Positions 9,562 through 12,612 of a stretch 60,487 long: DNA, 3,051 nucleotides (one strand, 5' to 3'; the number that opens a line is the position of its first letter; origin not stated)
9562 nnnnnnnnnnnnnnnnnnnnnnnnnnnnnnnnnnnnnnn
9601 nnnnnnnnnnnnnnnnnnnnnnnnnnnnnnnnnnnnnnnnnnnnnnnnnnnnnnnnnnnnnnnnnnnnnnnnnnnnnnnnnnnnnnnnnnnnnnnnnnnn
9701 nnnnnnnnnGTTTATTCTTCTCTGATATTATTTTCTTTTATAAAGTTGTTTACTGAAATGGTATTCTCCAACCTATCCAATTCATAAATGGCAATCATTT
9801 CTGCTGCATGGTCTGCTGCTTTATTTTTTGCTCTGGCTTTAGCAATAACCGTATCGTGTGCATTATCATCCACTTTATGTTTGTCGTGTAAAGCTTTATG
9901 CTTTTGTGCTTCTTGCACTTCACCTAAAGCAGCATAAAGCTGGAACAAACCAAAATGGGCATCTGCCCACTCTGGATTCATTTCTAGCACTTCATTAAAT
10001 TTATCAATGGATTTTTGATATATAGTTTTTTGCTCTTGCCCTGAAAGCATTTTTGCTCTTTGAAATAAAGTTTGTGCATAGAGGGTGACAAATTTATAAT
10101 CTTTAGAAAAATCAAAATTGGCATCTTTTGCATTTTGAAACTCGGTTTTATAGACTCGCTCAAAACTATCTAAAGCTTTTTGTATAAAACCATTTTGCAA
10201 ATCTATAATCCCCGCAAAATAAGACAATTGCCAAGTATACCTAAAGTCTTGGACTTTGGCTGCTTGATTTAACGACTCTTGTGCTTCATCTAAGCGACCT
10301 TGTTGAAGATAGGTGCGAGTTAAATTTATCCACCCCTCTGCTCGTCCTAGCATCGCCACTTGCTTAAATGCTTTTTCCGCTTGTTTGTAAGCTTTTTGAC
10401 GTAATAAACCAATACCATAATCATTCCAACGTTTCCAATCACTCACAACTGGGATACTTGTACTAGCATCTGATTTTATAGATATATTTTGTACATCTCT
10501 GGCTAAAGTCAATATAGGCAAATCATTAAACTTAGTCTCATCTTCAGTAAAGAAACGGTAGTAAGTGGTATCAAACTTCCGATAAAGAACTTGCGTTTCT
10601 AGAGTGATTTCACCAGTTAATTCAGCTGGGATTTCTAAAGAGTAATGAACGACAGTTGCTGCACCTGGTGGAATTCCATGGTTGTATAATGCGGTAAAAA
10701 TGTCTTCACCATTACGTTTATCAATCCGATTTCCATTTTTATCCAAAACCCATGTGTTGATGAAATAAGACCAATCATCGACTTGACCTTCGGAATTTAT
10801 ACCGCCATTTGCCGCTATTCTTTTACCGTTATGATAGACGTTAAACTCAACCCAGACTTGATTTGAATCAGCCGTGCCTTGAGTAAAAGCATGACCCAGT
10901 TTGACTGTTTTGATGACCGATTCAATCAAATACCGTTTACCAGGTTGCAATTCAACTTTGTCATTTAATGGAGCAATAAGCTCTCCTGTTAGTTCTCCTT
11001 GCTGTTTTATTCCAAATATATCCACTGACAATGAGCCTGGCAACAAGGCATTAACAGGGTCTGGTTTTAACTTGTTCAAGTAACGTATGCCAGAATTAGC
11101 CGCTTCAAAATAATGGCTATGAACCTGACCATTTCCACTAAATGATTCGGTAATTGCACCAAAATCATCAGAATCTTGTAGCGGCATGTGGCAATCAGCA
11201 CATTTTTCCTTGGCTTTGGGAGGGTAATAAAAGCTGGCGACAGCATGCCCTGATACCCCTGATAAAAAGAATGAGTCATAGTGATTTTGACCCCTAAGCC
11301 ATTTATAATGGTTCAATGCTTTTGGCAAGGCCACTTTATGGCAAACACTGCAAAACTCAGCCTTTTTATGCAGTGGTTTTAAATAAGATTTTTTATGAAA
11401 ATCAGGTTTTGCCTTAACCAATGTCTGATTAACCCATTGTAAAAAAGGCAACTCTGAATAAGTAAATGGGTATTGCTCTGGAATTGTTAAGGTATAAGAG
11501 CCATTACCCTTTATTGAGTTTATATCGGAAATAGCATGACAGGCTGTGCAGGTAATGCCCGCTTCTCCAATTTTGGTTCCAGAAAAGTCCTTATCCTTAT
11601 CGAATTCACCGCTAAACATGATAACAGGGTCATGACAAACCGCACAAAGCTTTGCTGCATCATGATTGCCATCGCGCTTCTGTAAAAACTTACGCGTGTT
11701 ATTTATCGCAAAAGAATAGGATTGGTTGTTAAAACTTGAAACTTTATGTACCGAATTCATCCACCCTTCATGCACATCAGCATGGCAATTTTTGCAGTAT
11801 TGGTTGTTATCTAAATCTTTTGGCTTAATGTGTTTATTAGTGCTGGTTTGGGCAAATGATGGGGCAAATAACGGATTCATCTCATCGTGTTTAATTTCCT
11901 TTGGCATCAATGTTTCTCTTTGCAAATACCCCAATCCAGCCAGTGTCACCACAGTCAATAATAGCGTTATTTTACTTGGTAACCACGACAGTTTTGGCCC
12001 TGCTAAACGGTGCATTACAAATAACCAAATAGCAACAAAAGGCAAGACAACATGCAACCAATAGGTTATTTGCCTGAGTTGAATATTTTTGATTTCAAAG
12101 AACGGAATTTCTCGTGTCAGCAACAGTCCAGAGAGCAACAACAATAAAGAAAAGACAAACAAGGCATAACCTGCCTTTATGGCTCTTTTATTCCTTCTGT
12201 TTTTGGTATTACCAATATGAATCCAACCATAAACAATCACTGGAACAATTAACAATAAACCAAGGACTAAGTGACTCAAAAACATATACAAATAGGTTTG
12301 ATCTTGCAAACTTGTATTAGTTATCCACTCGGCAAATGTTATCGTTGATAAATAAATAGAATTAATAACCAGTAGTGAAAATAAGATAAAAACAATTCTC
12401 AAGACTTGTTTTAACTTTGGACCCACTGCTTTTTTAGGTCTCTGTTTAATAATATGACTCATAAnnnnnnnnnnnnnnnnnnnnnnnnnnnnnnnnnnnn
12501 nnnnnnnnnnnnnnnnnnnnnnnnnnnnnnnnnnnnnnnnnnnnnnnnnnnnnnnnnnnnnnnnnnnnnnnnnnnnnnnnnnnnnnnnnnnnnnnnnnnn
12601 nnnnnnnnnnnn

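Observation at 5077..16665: Five-gene translationally coupled operon (CN-hydrolase / TPR-FG-GAP lipoprotein / 5-TM pentahaem cytochrome-TPR / CRTAC1 propeller / MASE1-GGDEF-EAL): candidate uncharacterised envelope redox-signalling system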

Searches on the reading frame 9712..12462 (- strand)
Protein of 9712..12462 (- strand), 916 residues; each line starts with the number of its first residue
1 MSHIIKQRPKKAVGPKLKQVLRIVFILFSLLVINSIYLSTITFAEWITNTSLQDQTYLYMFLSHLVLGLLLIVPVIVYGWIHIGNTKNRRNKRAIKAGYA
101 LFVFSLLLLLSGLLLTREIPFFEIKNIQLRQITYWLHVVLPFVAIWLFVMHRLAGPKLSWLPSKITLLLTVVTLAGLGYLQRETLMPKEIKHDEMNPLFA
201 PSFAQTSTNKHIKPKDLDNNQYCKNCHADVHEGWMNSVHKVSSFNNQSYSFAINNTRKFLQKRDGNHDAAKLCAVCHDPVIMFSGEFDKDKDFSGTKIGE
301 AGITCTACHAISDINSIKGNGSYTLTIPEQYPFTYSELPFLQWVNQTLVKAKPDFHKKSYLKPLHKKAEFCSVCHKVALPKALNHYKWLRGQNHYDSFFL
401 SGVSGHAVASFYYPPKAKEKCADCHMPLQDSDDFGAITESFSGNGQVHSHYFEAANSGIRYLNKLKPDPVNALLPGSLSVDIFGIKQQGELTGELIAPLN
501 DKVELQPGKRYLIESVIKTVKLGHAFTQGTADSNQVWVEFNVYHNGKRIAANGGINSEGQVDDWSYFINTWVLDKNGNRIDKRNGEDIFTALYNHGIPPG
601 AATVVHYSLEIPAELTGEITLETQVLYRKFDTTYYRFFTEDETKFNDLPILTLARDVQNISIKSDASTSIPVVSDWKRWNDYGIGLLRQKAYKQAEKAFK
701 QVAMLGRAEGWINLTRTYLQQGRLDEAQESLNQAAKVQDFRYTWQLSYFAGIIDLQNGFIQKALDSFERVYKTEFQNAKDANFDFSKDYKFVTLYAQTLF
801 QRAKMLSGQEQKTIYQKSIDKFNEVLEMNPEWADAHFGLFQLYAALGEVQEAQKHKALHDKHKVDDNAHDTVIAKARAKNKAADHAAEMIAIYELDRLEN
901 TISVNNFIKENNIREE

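Call 4: search_protein_families(library=pfam, proteins=[window:9712-12462:-], max_evalue=0.01)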
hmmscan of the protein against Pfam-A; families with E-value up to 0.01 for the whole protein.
window:9712-12462:- (916 aa): 17 families
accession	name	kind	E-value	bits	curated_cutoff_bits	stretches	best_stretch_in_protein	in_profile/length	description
PF14559.12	TPR_19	-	4.4e-11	43.4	25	2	686-737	1-54/68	Tetratricopeptide repeat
PF07719.23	TPR_2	-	1.4e-08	34.7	27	0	708-736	1-29/34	Tetratricopeptide repeat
PF13432.12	TPR_16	-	7.2e-07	30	32.7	1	716-771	5-58/65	Tetratricopeptide repeat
PF13435.11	Cytochrome_C554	-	2.1e-06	29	20.8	1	223-309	2-83/84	Cytochrome c554 and c-prime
PF16918.11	PknG_TPR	-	1.2e-05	24.7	27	1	700-772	86-156/340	Protein kinase G tetratricopeptide repeat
PF13431.12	TPR_17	-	1.8e-05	25.1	24.4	0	822-854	2-34/34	Tetratricopeptide repeat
PF13414.12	TPR_11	-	9.7e-05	22.4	26.8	0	815-847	10-42/42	TPR repeat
PF22113.1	Mtrc-MtrF_II-IV_dom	-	0.00047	20.2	30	0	220-428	6-166/176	Outer membrane cytochrome MtrC/MtrF-like, domains II/IV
PF13428.12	TPR_14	-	0.00054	20.8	23.5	0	709-736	2-29/44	Tetratricopeptide repeat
PF25064.1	ARM_TT21_5th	-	0.00096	19.9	27.8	0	687-772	12-100/117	TT21 fifth ARM repeats domain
PF25060.1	ARM_TT21_2nd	-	0.0017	18.3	27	1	686-854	66-243/270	Tetratricopeptide repeat protein 21 second ARM domain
PF12773.13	DZR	-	0.0022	18.5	27.3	0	266-315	8-37/45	Double zinc ribbon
PF00515.34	TPR_1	-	0.003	17.7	27.8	0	708-737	1-30/34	Tetratricopeptide repeat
PF13424.12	TPR_12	-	0.0034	18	30.1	0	706-736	43-73/77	Tetratricopeptide repeat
PF13181.12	TPR_8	-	0.0066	17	25.7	0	708-737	1-30/34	Tetratricopeptide repeat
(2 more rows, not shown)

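Call 5: search_protein_families(library=ncbifam, proteins=[window:9712-12462:-], max_evalue=0.01)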
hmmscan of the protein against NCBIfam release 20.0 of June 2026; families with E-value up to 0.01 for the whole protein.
window:9712-12462:- (916 aa): 9 families
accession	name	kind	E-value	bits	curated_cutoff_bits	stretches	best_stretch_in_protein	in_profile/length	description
NF040886.1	cyt_C_like_Sec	equivalog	4.3e-05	22.3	250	0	221-426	46-251/423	multiheme c-type cytochrome (seleno)protein ExtKL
TIGR02521.1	type_IV_pilW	equivalog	0.00013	21.6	154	1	679-778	102-203/234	type IV pilus biogenesis/stability protein PilW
TIGR02917.1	PEP_TPR_lipo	equivalog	0.00016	19.7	312.2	1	688-777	205-294/899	XrtA/PEP-CTERM system TPR-repeat protein PrsT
NF008755.0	PRK11788.1-3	equivalog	0.0016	17.9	430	1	816-873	53-111/388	lipopolysaccharide assembly protein LapB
TIGR04257.1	nanowire_3heme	domain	0.0017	18.5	40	0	266-313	19-62/75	c(7)-type cytochrome triheme domain-containing protein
NF052415.1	T3SS_chap_SctY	equivalog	0.0018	18.7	70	0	686-733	50-102/106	type III secretion apparatus assembly chaperone SctY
TIGR03508.1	decahem_SO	subfamily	0.0022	17.5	192.2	1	216-310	66-151/258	DmsE family decaheme c-type cytochrome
NF008757.0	PRK11788.1-5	equivalog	0.0027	16.9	363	0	816-870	52-107/388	lipopolysaccharide assembly protein LapB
NF040959.1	MamA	equivalog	0.0029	17.1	200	0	707-779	36-106/204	magnetosome protein MamA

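Call 11: find_related_loci(query=window:9712-12462:-, collection=genome_contigs, flank=10000)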
Query window:9712-12462:- (916 aa) in genome_contigs; peptide patterns used: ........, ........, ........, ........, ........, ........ (x = any residue, [..] = any of these).
75 stretches matched a pattern; 17 encode a relative of the query (tblastn E <= 1e-3); 17 distinct loci.
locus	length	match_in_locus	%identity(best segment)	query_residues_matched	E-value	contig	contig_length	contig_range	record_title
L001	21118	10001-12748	96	1-916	0e+0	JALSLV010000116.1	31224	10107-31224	MAG: Lysobacterales bacterium isolate 355-202_metabat2_scaf2bin.054 355-202_scaffold_843_c1, whole genome shotgun sequen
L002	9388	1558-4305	89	1-916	0e+0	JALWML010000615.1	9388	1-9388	MAG: Lysobacterales bacterium isolate M17_metabat2_scaf2bin.158 M17_NODE_8383_length_9388_cov_1.636108, whole genome sho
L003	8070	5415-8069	93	1-885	0e+0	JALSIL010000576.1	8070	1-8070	MAG: Lysobacterales bacterium isolate 354-166_metabat2_scaf2bin.033 354-166_scaffold_8753_c1, whole genome shotgun seque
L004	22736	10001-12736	77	6-916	0e+0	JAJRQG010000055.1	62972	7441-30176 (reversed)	MAG: Gammaproteobacteria bacterium isolate Dive100_bin10.39 k141_341832, whole genome shotgun sequence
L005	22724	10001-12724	75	7-916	0e+0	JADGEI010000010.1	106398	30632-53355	MAG: Alcanivoracaceae bacterium isolate BB32 NODE_160_length_106398_cov_6.672443, whole genome shotgun sequence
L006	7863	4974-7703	77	7-916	0e+0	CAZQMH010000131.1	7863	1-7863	MAG TPA_asm: uncultured Alcanivoracaceae bacterium isolate SRP163575_co2_300 genome assembly, contig: NODE_12209_length_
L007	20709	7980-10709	75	8-916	0e+0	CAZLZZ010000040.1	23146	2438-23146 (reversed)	MAG TPA_asm: uncultured Alcanivoracaceae bacterium isolate binchicken_co53_113 genome assembly, contig: NODE_1006_length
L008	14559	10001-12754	74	3-916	0e+0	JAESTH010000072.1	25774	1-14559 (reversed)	MAG: Alcanivoracaceae bacterium isolate NORP309 CoAssembly_633236, whole genome shotgun sequence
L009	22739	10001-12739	70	6-916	0e+0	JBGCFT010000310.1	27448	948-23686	MAG: Marinicellaceae bacterium isolate SGMAG-14 contig310, whole genome shotgun sequence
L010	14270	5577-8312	74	8-916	0e+0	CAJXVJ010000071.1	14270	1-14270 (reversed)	MAG TPA_asm: uncultured Alcanivoracaceae bacterium isolate SRR3933267_bin.9_MetaBAT_v2.12.1_MAG genome assembly, contig:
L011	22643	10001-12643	50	11-895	0e+0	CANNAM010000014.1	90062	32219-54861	uncultured Marinicella sp. isolate YR205-23-n2.fasta genome assembly, contig: NODE_14, whole genome shotgun sequence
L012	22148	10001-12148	32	198-869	1e-102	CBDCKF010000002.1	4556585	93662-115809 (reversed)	MAG: Terriglobia bacterium isolate e9658d76-3961-49e5-94b1-bf0d2ca6e407 genome assembly, contig: contig_2, whole genome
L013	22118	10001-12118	27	164-875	3e-76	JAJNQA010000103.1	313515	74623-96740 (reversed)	MAG: Heliomicrobium sp. isolate MAG_31 k141_422044, whole genome shotgun sequence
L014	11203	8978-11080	26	198-875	2e-65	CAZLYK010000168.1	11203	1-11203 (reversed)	MAG TPA_asm: uncultured Heliobacteriaceae bacterium isolate SRP173033_co3_4 genome assembly, contig: NODE_7904_length_11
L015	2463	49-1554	29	344-874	7e-61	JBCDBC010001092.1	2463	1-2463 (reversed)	MAG: Bacteroidota bacterium isolate P01_F01_bin.74 k141_3176748_length_2463_cov_9.0000, whole genome shotgun sequence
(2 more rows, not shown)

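Call 16: find_homologous_proteins(query=window:9712-12462:-)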
Query window:9712-12462:- (916 aa): 6461 proteins with E <= 0.001 among 8000 candidates; the best 120 are listed.
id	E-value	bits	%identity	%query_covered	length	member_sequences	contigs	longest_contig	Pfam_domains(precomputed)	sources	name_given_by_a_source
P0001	0.0e+0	2129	100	100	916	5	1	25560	PF14559.13,PF13431.13,PF13435.12,PF16918.12,PF13432.13,PF07719.24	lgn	-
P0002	0.0e+0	1927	89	100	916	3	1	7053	PF14559.13,PF13435.12,PF13432.13,PF07719.24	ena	-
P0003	0.0e+0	1748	79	100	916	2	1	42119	PF14559.13,PF13435.12,PF07719.24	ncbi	-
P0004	0.0e+0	1726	79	100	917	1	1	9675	PF14559.13,PF13431.13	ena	-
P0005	0.0e+0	1715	79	99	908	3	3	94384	PF14559.13,PF13435.12,PF13432.13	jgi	jgi:tetratricopeptide (TPR) repeat protein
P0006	0.0e+0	1715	78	100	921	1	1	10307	PF14559.13,PF13435.12,PF13414.13,PF07719.24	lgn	-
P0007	0.0e+0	1704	78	99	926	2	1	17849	PF14559.13,PF13435.12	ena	-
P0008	0.0e+0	1700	78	99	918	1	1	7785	PF14559.13,PF13435.12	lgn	-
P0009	0.0e+0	1687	77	99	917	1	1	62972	PF14559.13,PF13435.12,PF07719.24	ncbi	-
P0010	0.0e+0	1686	77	99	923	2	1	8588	PF14559.13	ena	-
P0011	0.0e+0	1682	77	99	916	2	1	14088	PF14559.13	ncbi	-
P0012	0.0e+0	1671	76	99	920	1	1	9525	PF14559.13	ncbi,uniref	ncbi:hypothetical protein MNBD_GAMMA01-953 [hydrothermal vent metagenome]|uniref:Cytochrome c-552/4 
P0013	0.0e+0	1654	76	99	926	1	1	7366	PF14559.13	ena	-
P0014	0.0e+0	1653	75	99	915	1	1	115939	PF14559.13,PF13431.13,PF13435.12,PF13414.13,PF16918.12,PF00515.35,PF13432.13,PF13428.13,PF07719.24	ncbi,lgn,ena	-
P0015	0.0e+0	1644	75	99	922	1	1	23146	PF14559.13,PF13431.13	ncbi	-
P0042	0.0e+0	1117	52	99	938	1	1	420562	PF14559.13,PF16918.12,PF13432.13,PF13181.13,PF07719.24,PF22113.2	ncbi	-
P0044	0.0e+0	1086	51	97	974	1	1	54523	PF14559.13,PF13435.12,PF13432.13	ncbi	-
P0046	0.0e+0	1072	50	98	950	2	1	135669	PF14559.13,PF22113.2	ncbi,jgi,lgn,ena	-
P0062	2.7e-293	993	49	98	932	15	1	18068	PF14559.13,PF13431.13,PF13435.12,PF13414.13,PF00515.35,PF13424.13,PF21033.5,PF13428.13,PF13181.13,PF07719.24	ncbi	-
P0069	7.1e-292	989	48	97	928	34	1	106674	PF14559.13,PF13414.13,PF13181.13,PF07719.24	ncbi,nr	ncbi:MAG: hypothetical protein IIA05_03720 [Proteobacteria bacterium]|nr:hypothetical protein [Pseud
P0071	1.6e-291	988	49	98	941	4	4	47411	PF14559.13,PF13435.12,PF13414.13,PF21033.5,PF07719.24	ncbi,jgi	ncbi:MAG: tetratricopeptide repeat protein [Gammaproteobacteria bacterium]|jgi:hypothetical protein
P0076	5.1e-291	986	48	97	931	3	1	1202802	PF14559.13,PF13435.12,PF13414.13,PF00515.35,PF21033.5,PF13432.13,PF13181.13,PF07719.24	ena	-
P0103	1.1e-287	975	48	98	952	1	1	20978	PF14559.13,PF13435.12,PF13414.13,PF21033.5,PF13432.13,PF07719.24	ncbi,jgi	jgi:tetratricopeptide (TPR) repeat protein/cytochrome b subunit of formate dehydrogenase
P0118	6.9e-286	969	47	98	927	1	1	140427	PF14559.13,PF13414.13,PF00515.35,PF21033.5,PF07719.24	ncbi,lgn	ncbi:multiheme c-type cytochrome [soil metagenome]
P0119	1.1e-285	968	48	97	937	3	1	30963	PF14559.13,PF13431.13,PF13435.12,PF13414.13,PF00515.35,PF13424.13,PF13176.13,PF21033.5,PF13432.13,PF13181.13,PF07719.24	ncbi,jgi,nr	ncbi:MAG: tetratricopeptide repeat protein [Gammaproteobacteria bacterium]|jgi:Flp pilus assembly pr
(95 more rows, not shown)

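Call 17: find_encoding_contigs(protein=P0076, flank=10000, max_places=2)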
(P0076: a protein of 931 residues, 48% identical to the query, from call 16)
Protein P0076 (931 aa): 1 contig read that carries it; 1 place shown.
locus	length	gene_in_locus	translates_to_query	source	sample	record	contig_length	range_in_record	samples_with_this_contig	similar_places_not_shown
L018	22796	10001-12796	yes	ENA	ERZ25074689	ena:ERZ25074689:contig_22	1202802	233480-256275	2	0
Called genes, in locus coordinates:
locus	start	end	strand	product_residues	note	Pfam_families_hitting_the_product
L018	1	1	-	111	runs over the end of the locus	-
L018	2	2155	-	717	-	PF00486:Trans_reg_C, PF13428:TPR_14 (faint), PF12569:NatA_aux_su (faint), PF00515:TPR_1 (faint), PF23914:TPR_CcmH_CycH (weak), PF25063:ARM_TT21_C (weak), PF14559:TPR_19, PF13432:TPR_16, +12 more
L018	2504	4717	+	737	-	-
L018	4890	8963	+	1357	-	PF17803:Cadherin_4, PF17892:Cadherin_5, PF17963:Big_9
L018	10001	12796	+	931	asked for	PF13435:Cytochrome_C554 (faint), PF13432:TPR_16 (faint), PF00515:TPR_1 (faint), PF07719:TPR_2 (faint), PF13181:TPR_8 (faint), PF14559:TPR_19 (weak), PF21033:RMD1-3 (faint), PF13414:TPR_11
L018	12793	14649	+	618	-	PF13517:FG-GAP_3, PF07593:UnbV_ASPIC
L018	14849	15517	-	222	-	PF00072:Response_reg, PF00486:Trans_reg_C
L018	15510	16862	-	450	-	PF00512:HisKA, PF02518:HATPase_c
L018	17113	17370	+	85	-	-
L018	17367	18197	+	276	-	-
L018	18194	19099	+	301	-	-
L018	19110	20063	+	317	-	-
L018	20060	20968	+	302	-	-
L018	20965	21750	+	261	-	-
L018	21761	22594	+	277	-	-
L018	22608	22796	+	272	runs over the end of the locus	-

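Call 18: find_encoding_contigs(protein=P0118, flank=10000, max_places=2)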
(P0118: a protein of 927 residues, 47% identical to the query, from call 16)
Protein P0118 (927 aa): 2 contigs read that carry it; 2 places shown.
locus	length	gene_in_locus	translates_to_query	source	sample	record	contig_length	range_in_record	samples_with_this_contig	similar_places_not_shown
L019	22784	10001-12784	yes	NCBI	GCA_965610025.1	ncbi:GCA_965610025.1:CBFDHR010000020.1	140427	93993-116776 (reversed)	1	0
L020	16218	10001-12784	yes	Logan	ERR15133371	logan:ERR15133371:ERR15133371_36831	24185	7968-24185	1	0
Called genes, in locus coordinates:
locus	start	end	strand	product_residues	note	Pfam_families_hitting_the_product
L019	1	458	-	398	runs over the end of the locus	-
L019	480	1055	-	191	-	PF04893:Yip1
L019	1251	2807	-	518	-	PF05359:DUF748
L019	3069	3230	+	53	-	PF02069:Metallothio_Pro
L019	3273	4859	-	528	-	PF00989:PAS, PF08448:PAS_4, PF13596:PAS_10 (faint), PF00512:HisKA, PF02518:HATPase_c, PF00072:Response_reg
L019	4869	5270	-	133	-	PF19780:DUF6265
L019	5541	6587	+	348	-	PF00795:CN_hydrolase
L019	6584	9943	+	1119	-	PF00515:TPR_1 (faint), PF07719:TPR_2 (faint), PF13428:TPR_14 (faint), PF14559:TPR_19 (faint), PF12895:ANAPC3 (faint), PF13432:TPR_16, PF13517:FG-GAP_3, PF07593:UnbV_ASPIC (weak)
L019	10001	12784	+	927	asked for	PF00515:TPR_1 (faint), PF07719:TPR_2 (faint), PF14559:TPR_19 (faint), PF21033:RMD1-3 (faint), PF13414:TPR_11 (weak)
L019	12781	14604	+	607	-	PF01839:FG-GAP (faint), PF13517:FG-GAP_3, PF07593:UnbV_ASPIC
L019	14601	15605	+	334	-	PF13428:TPR_14 (faint), PF07719:TPR_2 (faint), PF13424:TPR_12 (faint), PF14559:TPR_19, PF13431:TPR_17 (faint), PF13432:TPR_16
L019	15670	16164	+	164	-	PF16108:DUF4826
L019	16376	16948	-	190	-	-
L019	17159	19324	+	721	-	PF14559:TPR_19 (weak), PF13414:TPR_11, PF00515:TPR_1 (weak), PF13414:TPR_11 (weak), PF13432:TPR_16, PF14559:TPR_19, PF00685:Sulfotransfer_1, PF13469:Sulfotransfer_3, +26 more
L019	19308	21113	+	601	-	PF13432:TPR_16, PF13414:TPR_11 (weak), PF13424:TPR_12 (weak), PF13424:TPR_12, PF13432:TPR_16, PF14559:TPR_19, PF00685:Sulfotransfer_1, PF13469:Sulfotransfer_3, +15 more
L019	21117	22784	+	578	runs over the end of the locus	PF01839:FG-GAP (faint), PF13517:FG-GAP_3, PF07593:UnbV_ASPIC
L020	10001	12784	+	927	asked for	PF00515:TPR_1 (faint), PF07719:TPR_2 (faint), PF14559:TPR_19 (faint), PF21033:RMD1-3 (faint), PF13414:TPR_11 (weak)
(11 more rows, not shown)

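Call 19: find_encoding_contigs(protein=P0042, flank=10000, max_places=2)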
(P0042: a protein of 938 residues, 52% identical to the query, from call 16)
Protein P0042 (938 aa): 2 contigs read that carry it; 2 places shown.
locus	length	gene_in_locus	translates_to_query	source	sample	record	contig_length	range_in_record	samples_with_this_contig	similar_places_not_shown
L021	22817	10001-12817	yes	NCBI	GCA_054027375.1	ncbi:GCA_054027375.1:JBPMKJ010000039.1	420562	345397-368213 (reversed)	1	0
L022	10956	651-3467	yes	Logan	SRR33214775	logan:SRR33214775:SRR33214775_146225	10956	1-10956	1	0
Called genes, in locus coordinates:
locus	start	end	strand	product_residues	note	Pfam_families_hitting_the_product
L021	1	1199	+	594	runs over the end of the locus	PF00009:GTP_EFTU, PF03144:GTP_EFTU_D2, PF00679:EFG_C, PF06421:LepA_C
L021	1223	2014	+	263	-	PF10502:Peptidase_S26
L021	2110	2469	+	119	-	PF16137:DUF4845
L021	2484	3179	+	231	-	PF22935:RM44_endonuclase (weak), PF14622:Ribonucleas_3_3, PF00636:Ribonuclease_3, PF00035:dsrm, PF14709:DND1_DSRM (weak)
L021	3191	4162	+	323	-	PF03193:RsgA_GTPase (faint), PF03308:MeaB (faint), PF00350:Dynamin_N (faint), PF01926:MMR_HSR1, PF02421:FeoB_N, PF04548:AIG1, PF00009:GTP_EFTU (weak), PF07650:KH_2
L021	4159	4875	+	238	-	PF11967:RecO_N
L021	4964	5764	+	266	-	PF03544:TonB_C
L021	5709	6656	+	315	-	PF00795:CN_hydrolase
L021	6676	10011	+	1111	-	PF00515:TPR_1 (faint), PF07719:TPR_2 (faint), PF13174:TPR_6 (faint), PF12895:ANAPC3, PF13432:TPR_16, PF14559:TPR_19, PF12895:ANAPC3 (weak), PF13517:FG-GAP_3 (weak), +3 more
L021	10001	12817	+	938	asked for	PF22113:Mtrc-MtrF_II-IV_dom (faint), PF07719:TPR_2 (faint), PF13432:TPR_16 (weak), PF14559:TPR_19 (faint), PF16918:PknG_TPR (weak), PF13181:TPR_8 (faint)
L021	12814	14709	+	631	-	PF01839:FG-GAP (faint), PF13517:FG-GAP_3, PF07593:UnbV_ASPIC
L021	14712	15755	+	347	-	PF00933:Glyco_hydro_3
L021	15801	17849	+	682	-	PF00724:Oxidored_FMN, PF00070:Pyr_redox (weak), PF00890:FAD_binding_2 (weak), PF01266:DAO (weak), PF01593:Amino_oxidase (weak), PF03486:HI0933_like (weak), PF07992:Pyr_redox_2, PF13450:NAD_binding_8, +5 more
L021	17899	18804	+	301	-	PF01063:Aminotran_4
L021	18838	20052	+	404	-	PF07690:MFS_1, PF00083:Sugar_tr, PF07690:MFS_1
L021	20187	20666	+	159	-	PF00436:SSB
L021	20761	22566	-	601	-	PF00664:ABC_membrane, PF00005:ABC_tran, PF02463:SMC_N (weak)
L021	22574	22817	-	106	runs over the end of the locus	PF11743:DUF3301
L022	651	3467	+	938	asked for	PF22113:Mtrc-MtrF_II-IV_dom (faint), PF07719:TPR_2 (faint), PF13432:TPR_16 (weak), PF14559:TPR_19 (faint), PF16918:PknG_TPR (weak), PF13181:TPR_8 (faint)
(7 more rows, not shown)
